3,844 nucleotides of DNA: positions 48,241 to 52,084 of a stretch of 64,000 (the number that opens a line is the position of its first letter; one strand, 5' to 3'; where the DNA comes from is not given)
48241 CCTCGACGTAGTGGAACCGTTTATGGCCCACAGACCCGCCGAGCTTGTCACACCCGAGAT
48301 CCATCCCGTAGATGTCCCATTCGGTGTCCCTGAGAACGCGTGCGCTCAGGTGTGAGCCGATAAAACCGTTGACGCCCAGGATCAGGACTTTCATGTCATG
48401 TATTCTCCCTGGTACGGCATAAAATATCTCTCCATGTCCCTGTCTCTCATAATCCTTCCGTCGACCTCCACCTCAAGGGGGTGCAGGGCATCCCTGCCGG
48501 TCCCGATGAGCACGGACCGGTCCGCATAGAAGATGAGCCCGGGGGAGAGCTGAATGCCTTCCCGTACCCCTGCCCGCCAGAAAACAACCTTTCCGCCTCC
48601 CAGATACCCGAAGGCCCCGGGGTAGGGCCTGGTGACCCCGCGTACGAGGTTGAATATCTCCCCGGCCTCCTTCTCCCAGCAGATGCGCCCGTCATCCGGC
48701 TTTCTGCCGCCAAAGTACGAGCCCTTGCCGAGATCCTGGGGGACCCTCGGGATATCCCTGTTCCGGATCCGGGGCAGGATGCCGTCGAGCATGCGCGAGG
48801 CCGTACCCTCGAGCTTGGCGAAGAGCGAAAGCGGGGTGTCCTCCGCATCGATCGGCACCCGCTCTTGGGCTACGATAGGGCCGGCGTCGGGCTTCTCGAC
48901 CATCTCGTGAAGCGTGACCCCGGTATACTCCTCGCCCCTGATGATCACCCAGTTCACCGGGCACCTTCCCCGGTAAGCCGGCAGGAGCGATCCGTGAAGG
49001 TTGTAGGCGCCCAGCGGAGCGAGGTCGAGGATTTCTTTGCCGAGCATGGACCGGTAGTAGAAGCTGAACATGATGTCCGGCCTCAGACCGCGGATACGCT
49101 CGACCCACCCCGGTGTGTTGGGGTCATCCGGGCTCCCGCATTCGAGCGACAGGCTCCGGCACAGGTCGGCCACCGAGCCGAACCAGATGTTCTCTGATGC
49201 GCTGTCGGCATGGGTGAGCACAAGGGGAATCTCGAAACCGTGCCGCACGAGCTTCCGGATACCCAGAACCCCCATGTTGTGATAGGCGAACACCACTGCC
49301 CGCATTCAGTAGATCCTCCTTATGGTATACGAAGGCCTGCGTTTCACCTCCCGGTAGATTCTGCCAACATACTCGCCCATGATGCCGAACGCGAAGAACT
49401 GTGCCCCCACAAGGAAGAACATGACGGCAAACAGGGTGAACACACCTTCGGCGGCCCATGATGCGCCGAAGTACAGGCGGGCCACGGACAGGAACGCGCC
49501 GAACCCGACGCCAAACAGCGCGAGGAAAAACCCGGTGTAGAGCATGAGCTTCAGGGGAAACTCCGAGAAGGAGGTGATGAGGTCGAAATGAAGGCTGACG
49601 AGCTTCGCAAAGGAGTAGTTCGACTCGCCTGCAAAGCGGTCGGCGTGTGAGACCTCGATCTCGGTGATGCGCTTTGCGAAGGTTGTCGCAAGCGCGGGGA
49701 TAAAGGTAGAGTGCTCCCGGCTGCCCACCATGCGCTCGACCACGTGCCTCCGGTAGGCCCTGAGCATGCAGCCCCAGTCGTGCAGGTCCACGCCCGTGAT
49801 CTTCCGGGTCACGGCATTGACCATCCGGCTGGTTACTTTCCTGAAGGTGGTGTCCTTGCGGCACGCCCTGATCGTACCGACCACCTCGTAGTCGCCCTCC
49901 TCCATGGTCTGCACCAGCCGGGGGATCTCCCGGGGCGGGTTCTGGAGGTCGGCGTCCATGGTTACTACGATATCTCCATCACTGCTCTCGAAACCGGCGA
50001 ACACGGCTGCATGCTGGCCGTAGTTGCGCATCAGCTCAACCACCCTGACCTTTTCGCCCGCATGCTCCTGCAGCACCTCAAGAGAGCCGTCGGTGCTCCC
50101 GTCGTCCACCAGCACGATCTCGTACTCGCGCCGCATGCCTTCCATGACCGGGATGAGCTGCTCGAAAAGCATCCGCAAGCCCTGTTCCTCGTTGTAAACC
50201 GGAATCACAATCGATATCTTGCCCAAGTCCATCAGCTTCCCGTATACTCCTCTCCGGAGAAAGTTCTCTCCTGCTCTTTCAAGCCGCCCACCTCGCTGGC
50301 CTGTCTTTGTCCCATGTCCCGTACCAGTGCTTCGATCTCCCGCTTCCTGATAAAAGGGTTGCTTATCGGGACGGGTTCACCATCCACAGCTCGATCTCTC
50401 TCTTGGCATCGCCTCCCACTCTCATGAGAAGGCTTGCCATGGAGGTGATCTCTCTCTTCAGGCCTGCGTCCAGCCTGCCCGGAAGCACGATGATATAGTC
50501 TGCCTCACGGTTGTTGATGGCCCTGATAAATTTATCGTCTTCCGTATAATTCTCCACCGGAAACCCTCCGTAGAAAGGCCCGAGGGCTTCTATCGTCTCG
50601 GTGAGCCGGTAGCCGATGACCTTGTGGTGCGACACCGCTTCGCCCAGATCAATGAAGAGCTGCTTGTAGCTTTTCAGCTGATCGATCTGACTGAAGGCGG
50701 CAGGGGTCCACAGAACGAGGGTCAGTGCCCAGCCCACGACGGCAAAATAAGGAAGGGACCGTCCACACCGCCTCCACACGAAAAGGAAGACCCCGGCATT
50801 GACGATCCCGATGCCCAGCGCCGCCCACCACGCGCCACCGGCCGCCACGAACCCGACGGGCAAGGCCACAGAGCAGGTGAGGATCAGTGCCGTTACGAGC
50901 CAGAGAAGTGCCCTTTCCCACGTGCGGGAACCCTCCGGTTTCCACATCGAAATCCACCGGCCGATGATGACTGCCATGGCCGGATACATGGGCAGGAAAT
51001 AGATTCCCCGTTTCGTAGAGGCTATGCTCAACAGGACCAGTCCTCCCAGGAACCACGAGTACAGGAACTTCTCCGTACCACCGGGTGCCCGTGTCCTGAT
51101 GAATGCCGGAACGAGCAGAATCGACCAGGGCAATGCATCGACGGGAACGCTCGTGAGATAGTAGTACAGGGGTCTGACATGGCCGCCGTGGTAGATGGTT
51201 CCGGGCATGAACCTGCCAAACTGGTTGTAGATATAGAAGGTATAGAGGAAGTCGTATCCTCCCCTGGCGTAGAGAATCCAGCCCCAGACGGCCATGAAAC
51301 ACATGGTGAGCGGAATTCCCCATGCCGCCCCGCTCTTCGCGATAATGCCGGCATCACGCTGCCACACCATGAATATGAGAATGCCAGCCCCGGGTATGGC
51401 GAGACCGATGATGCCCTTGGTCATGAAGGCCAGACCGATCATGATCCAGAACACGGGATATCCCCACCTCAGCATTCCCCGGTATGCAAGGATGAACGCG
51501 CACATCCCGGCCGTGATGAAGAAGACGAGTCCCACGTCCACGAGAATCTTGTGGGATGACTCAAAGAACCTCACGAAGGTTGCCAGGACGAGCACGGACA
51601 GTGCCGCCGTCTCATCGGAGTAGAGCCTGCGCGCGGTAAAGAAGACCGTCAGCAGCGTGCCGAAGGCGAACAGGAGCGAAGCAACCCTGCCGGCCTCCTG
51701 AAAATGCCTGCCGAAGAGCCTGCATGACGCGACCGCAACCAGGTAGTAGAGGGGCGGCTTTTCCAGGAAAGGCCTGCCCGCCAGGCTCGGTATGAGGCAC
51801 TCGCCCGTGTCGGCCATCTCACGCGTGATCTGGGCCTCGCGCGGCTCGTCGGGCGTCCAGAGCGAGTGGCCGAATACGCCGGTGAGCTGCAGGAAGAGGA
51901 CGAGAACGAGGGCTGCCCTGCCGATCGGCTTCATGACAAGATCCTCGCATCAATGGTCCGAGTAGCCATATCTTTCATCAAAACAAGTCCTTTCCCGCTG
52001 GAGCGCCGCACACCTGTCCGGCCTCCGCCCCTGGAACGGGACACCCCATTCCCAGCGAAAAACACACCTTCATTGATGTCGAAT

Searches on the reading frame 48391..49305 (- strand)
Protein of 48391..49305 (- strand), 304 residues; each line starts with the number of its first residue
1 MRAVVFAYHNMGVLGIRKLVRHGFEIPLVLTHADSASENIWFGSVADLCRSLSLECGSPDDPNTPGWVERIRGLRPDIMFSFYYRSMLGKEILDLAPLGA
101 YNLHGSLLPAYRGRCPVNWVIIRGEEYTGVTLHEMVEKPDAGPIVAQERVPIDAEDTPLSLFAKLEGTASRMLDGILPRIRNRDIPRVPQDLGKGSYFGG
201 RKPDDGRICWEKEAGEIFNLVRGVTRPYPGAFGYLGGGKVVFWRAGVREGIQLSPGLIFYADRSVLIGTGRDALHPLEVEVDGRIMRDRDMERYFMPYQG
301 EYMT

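Call 5: search_protein_families(library=pfam, proteins=[window:48391-49305:-], max_evalue=0.001)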
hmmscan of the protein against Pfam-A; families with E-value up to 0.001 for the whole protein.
window:48391-49305:- (304 aa): 2 families
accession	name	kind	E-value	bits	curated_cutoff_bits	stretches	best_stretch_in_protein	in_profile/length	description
PF00551.24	Formyl_trans_N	-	1.9e-23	83.6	26.1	1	68-169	72-173/181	Formyl transferase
PF02911.23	Formyl_trans_C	-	4.6e-14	52.8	21.1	1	202-284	3-88/100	Formyl transferase, C-terminal domain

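Call 103: search_protein_families(library=ncbifam, proteins=[window:48391-49305:-], max_evalue=1e-20)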
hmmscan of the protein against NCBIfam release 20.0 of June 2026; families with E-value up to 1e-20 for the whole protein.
window:48391-49305:- (304 aa): 3 families
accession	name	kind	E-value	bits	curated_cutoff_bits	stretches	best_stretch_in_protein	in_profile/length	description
NF005414.0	PRK06988.1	equivalog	5.5e-104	347.5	316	1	1-270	3-275/311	formyltransferase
NF005998.1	PRK08125.1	equivalog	4.4e-97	326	777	1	1-275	1-275/649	bifunctional UDP-4-amino-4-deoxy-L-arabinose formyltransferase/UDP-glucuronic acid oxidase ArnA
TIGR00460.1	fmt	equivalog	1.7e-39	135.8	201.5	1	16-283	16-291/315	methionyl-tRNA formyltransferase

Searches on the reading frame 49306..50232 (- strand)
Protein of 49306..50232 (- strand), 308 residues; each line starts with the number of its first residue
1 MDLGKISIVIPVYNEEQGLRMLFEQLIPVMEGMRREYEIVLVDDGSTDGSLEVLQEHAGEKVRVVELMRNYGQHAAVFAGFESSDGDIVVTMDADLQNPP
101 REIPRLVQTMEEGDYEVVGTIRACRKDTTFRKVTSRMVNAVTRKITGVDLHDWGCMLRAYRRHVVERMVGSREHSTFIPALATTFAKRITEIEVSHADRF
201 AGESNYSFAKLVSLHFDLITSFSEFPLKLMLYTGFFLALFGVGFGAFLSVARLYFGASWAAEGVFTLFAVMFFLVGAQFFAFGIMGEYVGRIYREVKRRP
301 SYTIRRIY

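Call 5: search_protein_families(library=pfam, proteins=[window:49306-50232:-], max_evalue=0.001)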
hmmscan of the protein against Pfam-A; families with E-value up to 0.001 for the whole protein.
window:49306-50232:- (308 aa): 4 families
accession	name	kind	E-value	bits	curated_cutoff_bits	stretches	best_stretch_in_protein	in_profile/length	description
PF00535.33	Glycos_transf_2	-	3.9e-33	115.2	23.3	1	7-166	1-165/168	Glycosyl transferase family 2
PF13641.12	Glyco_tranf_2_3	-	6.9e-12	46.3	27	1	6-166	3-172/230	Glycosyltransferase like family 2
PF10111.15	Glyco_tranf_2_2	-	4.9e-05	23.4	27.3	1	7-95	1-91/276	Glycosyltransferase like family 2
PF13506.12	Glyco_transf_21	-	0.00072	19.5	21.7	0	77-170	22-119/174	Glycosyl transferase family 21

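Call 8: search_protein_families(library=ncbifam, proteins=[window:49306-50232:-], max_evalue=0.001)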
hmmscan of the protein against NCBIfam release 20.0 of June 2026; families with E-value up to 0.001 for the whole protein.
window:49306-50232:- (308 aa): 21 families
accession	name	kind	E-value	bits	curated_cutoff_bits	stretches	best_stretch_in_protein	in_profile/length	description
NF007986.1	PRK10714.1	equivalog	3.9e-115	384.2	529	1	3-307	5-311/316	undecaprenyl-phosphate 4-deoxy-4-formamido-L-arabinose transferase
NF047588.1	GlcsyltransPgfSStrep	equivalog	1.4e-56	192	500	1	5-305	2-303/308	glycosyltransferase PgfS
TIGR04182.1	glyco_TIGR04182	equivalog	2.3e-17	63.3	325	1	6-298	2-291/293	S-layer glycoprotein N-glycosyltransferase AglJ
NF007482.0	PRK10073.1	equivalog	3.5e-15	55.8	423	1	5-132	7-128/334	glycosyltransferase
NF041875.1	EPS_EpsD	equivalog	1.7e-14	53.9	370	1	6-125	1-120/325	exopolysaccharide biosynthesis glycosyltransferase EpsD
NF041391.1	DPhHxTase_Halo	equivalog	3.8e-13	48.9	375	1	12-169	3-154/213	dolichyl-phosphate hexose transferase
TIGR03937.1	PgaC_IcaA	equivalog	1.3e-12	47.4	422.3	1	4-111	45-151/407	poly-beta-1,6-N-acetyl-D-glucosamine synthase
TIGR03965.1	mycofact_glyco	equivalog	1.3e-12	47.4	280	1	5-119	75-188/467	mycofactocin biosynthesis glycosyltransferase MftF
NF058614.1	PPMAGASynPpgS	equivalog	1.9e-12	47.1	370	1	7-191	3-191/226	polyprenyl-phospho-N-acetylgalactosaminyl synthase PpgS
TIGR04283.1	glyco_like_mftF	equivalog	3e-12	46.6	182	1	6-143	1-130/221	TIGR04283 family arsenosugar biosynthesis glycosyltransferase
NF010496.0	PRK13915.1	equivalog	5.4e-10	38.8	262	1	5-107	32-139/307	glucosyl-3-phosphoglycerate synthase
NF047683.1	TeichurnBiosyTuaG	equivalog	3.8e-09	36.5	400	1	5-117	7-118/252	teichuronic acid biosynthesis protein TuaG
TIGR04242.1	nodulat_NodC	equivalog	4.5e-09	35.8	550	1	5-129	49-176/395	chitooligosaccharide synthase NodC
NF053739.1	GlytfEpsEBac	equivalog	3.7e-08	32.7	450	1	5-125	2-123/265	glycosyltransferase EpsE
NF045692.1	OglycostaseCruG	equivalog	5.2e-08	32.2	600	1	3-119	40-161/386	2'-O-glycosyltransferase CruG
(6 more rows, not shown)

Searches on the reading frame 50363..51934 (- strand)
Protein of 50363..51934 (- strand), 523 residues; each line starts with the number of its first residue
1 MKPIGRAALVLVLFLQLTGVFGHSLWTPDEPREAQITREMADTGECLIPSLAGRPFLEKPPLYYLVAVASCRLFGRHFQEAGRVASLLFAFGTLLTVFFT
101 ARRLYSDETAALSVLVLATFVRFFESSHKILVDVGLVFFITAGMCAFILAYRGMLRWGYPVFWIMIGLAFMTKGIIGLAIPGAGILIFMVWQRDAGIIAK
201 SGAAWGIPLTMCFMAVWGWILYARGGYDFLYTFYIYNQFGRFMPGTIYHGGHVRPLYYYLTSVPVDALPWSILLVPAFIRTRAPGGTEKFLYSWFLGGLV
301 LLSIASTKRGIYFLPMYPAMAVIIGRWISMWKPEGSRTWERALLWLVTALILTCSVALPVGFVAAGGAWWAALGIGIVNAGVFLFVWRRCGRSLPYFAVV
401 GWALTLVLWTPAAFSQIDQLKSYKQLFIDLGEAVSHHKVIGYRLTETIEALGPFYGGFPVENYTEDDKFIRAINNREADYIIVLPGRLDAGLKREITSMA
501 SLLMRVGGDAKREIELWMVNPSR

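Call 5: search_protein_families(library=pfam, proteins=[window:50363-51934:-], max_evalue=0.001)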
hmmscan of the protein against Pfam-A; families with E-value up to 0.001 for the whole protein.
window:50363-51934:- (523 aa): 2 families
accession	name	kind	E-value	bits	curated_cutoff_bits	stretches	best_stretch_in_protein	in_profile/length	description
PF13231.12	PMT_2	-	2.1e-12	48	26.1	1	59-218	2-159/160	Dolichyl-phosphate-mannose-protein mannosyltransferase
PF02366.24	PMT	-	1.6e-11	44.7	22.7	1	25-194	25-204/245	Dolichyl-phosphate-mannose-protein mannosyltransferase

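Call 8: search_protein_families(library=ncbifam, proteins=[window:50363-51934:-], max_evalue=0.001)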
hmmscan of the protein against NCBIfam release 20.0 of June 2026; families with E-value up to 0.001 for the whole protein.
window:50363-51934:- (523 aa): 1 family
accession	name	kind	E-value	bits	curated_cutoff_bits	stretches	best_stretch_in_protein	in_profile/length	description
NF009784.2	PRK13279.1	equivalog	4.3e-37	127.9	567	1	11-351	13-355/539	lipid IV(A) 4-amino-4-deoxy-L-arabinosyltransferase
